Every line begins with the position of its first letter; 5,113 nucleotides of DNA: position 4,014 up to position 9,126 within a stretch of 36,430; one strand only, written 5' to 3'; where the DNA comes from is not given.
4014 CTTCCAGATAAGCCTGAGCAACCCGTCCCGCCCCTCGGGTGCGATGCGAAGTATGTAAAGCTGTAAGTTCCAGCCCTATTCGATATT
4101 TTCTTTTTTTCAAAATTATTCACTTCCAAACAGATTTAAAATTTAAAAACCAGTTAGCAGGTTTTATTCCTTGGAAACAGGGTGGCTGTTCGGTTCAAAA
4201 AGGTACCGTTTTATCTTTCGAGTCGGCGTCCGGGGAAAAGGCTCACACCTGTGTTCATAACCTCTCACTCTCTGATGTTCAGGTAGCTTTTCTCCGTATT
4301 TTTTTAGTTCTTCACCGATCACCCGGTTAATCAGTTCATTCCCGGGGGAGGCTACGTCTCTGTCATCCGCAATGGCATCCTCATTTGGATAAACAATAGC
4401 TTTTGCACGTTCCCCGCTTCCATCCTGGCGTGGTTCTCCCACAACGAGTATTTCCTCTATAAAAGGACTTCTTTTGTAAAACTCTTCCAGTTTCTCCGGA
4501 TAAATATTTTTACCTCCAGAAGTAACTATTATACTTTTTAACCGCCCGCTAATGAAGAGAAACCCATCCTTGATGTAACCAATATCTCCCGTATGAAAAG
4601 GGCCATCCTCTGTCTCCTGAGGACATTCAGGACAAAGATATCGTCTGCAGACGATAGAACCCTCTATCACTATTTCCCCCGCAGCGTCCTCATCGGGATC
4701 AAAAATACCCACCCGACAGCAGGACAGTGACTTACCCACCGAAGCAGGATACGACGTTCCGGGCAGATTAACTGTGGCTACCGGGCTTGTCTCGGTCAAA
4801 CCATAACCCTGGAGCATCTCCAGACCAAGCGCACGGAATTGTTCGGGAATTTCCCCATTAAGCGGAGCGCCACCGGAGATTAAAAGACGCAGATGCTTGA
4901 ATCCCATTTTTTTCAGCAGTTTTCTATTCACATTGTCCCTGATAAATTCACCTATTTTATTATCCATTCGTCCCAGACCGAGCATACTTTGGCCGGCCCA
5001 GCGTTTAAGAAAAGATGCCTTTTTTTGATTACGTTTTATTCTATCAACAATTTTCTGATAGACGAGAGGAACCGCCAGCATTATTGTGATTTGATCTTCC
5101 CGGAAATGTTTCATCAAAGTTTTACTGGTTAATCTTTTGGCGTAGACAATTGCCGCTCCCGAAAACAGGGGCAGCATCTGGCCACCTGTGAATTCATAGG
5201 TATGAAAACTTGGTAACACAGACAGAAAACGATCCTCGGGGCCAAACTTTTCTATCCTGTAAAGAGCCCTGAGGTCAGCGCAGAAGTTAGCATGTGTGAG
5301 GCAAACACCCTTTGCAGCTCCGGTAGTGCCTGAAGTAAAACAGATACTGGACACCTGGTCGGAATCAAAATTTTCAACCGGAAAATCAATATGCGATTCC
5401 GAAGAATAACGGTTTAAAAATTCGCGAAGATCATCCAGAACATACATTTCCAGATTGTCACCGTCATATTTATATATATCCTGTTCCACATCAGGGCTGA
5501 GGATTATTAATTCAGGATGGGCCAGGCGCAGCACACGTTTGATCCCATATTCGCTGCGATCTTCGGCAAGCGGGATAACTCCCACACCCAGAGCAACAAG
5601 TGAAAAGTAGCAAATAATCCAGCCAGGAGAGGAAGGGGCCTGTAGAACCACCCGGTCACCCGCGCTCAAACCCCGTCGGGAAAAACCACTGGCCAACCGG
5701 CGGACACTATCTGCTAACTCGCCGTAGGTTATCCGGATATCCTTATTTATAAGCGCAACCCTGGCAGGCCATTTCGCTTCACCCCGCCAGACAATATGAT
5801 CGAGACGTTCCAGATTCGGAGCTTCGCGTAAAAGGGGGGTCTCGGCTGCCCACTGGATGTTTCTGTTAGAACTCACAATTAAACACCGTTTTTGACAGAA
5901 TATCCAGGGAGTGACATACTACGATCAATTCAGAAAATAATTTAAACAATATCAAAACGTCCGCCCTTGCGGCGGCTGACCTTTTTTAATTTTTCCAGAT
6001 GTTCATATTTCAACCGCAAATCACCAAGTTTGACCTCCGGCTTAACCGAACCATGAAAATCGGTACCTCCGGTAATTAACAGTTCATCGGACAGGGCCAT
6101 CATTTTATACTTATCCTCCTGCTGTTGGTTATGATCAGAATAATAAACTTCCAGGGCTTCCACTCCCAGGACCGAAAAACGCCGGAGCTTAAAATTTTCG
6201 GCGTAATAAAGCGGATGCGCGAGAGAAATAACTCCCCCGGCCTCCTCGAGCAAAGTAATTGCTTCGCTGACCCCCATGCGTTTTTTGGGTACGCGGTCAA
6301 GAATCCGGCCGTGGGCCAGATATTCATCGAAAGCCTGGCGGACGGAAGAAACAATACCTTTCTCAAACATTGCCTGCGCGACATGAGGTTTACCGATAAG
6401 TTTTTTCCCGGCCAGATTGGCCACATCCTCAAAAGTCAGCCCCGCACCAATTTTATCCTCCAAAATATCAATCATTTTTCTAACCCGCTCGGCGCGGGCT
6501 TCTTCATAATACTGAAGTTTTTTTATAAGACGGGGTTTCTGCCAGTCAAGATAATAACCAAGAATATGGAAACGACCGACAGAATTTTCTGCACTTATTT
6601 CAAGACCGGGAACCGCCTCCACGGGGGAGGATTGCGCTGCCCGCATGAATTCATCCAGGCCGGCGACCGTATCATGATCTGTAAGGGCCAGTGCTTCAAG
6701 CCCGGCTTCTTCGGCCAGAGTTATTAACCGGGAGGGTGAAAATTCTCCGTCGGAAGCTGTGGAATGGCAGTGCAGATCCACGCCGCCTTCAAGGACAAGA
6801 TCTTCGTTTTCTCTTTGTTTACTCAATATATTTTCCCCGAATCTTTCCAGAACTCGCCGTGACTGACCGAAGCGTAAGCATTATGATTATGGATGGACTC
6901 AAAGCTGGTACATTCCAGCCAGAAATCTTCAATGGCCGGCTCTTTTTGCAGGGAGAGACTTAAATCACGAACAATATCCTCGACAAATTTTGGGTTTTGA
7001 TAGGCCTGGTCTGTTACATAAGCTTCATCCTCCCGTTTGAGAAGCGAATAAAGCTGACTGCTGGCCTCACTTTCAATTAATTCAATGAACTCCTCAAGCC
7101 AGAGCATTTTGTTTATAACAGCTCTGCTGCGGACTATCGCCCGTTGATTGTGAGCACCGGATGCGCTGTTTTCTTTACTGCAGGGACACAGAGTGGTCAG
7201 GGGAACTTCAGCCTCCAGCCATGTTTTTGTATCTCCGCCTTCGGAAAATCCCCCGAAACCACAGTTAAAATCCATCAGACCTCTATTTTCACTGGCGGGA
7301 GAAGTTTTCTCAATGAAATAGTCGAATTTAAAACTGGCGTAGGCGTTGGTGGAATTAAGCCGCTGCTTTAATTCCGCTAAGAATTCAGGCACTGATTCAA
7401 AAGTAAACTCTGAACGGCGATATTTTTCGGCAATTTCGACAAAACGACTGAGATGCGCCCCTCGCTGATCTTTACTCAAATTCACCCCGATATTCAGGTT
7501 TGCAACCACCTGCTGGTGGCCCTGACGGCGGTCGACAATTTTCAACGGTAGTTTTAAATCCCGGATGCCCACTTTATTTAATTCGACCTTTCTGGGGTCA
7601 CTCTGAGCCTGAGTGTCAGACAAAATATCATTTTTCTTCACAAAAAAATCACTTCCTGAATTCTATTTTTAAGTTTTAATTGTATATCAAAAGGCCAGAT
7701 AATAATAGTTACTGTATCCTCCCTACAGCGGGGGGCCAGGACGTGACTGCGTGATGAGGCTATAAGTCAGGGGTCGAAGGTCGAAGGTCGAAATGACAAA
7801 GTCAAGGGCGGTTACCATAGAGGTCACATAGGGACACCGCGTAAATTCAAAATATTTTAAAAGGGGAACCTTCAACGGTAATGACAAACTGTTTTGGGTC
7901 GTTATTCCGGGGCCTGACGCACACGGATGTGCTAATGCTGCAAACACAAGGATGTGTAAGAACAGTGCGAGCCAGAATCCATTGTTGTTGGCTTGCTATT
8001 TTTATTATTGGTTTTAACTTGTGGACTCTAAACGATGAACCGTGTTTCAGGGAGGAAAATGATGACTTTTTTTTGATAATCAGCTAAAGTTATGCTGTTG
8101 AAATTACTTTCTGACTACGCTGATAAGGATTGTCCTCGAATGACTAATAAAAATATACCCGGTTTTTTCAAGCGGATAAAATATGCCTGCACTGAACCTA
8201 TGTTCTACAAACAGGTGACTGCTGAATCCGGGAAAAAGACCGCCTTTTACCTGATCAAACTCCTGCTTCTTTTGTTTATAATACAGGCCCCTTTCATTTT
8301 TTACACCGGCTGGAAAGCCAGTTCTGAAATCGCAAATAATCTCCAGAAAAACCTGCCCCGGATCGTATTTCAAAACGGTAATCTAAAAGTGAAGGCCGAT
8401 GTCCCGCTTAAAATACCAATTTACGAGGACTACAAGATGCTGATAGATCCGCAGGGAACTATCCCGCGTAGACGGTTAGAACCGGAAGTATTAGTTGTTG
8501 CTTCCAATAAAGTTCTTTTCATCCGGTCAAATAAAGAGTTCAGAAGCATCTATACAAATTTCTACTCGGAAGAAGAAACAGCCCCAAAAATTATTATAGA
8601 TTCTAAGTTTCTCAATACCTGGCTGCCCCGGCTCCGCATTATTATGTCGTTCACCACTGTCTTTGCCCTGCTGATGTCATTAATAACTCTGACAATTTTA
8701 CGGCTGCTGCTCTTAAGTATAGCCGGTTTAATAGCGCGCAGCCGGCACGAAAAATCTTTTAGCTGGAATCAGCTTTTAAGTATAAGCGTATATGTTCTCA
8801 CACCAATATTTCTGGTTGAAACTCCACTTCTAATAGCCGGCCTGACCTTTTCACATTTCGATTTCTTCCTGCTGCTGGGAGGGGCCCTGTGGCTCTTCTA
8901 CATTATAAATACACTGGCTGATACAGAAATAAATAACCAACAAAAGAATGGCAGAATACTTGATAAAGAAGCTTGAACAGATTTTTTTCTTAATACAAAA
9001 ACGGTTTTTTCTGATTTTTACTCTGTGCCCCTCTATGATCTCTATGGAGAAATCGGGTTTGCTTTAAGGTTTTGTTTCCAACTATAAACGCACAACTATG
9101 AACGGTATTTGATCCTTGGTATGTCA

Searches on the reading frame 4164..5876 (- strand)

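Call 31: search_protein_families(library=pfam, proteins=[window:4164-5876:-])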
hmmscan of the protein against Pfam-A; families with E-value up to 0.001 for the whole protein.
window:4164-5876:- (570 aa): 2 families
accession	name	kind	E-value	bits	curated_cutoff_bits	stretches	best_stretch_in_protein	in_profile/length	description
PF00501.34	AMP-binding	-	3.2e-71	240.6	29.9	1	34-414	6-384/384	AMP-binding enzyme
PF13193.12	AMP-binding_C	-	0.00077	20.8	24.5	0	462-554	1-76/76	AMP-binding enzyme C-terminal domain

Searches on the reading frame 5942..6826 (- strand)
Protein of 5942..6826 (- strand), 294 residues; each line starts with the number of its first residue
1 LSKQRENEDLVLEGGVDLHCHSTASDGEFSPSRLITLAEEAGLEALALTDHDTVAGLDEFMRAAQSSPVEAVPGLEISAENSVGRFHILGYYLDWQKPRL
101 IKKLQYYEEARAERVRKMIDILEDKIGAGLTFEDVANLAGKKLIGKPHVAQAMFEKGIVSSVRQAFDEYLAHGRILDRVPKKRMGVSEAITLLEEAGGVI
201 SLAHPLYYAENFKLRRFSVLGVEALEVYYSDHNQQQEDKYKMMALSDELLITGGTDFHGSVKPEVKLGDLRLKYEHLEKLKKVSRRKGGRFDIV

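Call 31: search_protein_families(library=pfam, proteins=[window:5942-6826:-])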
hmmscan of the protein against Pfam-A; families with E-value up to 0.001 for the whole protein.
window:5942-6826:- (294 aa): 1 family
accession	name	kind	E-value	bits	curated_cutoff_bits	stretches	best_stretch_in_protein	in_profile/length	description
PF02811.25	PHP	-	2.8e-12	47.7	26.4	1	17-81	1-67/164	PHP domain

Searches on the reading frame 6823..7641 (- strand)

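Call 31: search_protein_families(library=pfam, proteins=[window:6823-7641:-])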
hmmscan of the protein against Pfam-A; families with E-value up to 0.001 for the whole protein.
window:6823-7641:- (272 aa): 1 family
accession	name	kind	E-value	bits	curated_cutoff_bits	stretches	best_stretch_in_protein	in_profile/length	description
PF02649.19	GCHY-1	-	1.4e-82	277.5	25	1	7-257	1-260/260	Type I GTP cyclohydrolase folE2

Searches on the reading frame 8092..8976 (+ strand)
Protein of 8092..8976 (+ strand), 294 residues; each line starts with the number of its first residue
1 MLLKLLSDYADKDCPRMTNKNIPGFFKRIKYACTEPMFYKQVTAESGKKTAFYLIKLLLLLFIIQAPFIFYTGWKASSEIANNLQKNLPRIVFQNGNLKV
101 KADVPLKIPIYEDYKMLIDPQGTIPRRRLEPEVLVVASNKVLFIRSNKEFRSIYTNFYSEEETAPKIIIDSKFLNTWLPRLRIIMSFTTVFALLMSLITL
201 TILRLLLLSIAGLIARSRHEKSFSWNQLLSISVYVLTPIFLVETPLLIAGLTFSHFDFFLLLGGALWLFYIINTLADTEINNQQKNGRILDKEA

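Call 21: find_encoding_contigs(protein=window:8092-8976:+, flank=10000, max_places=10)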
Protein window:8092-8976:+ (294 aa): 2 contigs read that carry it; 2 places shown.
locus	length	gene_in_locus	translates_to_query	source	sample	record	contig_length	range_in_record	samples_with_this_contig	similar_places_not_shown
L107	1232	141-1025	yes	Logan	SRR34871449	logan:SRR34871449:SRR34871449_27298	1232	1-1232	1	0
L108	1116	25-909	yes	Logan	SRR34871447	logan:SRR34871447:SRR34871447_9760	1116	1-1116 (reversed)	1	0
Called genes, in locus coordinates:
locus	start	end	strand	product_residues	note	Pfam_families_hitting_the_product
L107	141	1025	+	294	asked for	PF06691:DUF1189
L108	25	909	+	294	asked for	PF06691:DUF1189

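Call 31: search_protein_families(library=pfam, proteins=[window:8092-8976:+])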
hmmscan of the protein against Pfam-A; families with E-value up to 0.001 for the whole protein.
window:8092-8976:+ (294 aa): 1 family
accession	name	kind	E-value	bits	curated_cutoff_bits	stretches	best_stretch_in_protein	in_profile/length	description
PF06691.16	DUF1189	-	7e-22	78.6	28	1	26-270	1-239/244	Protein of unknown function (DUF1189)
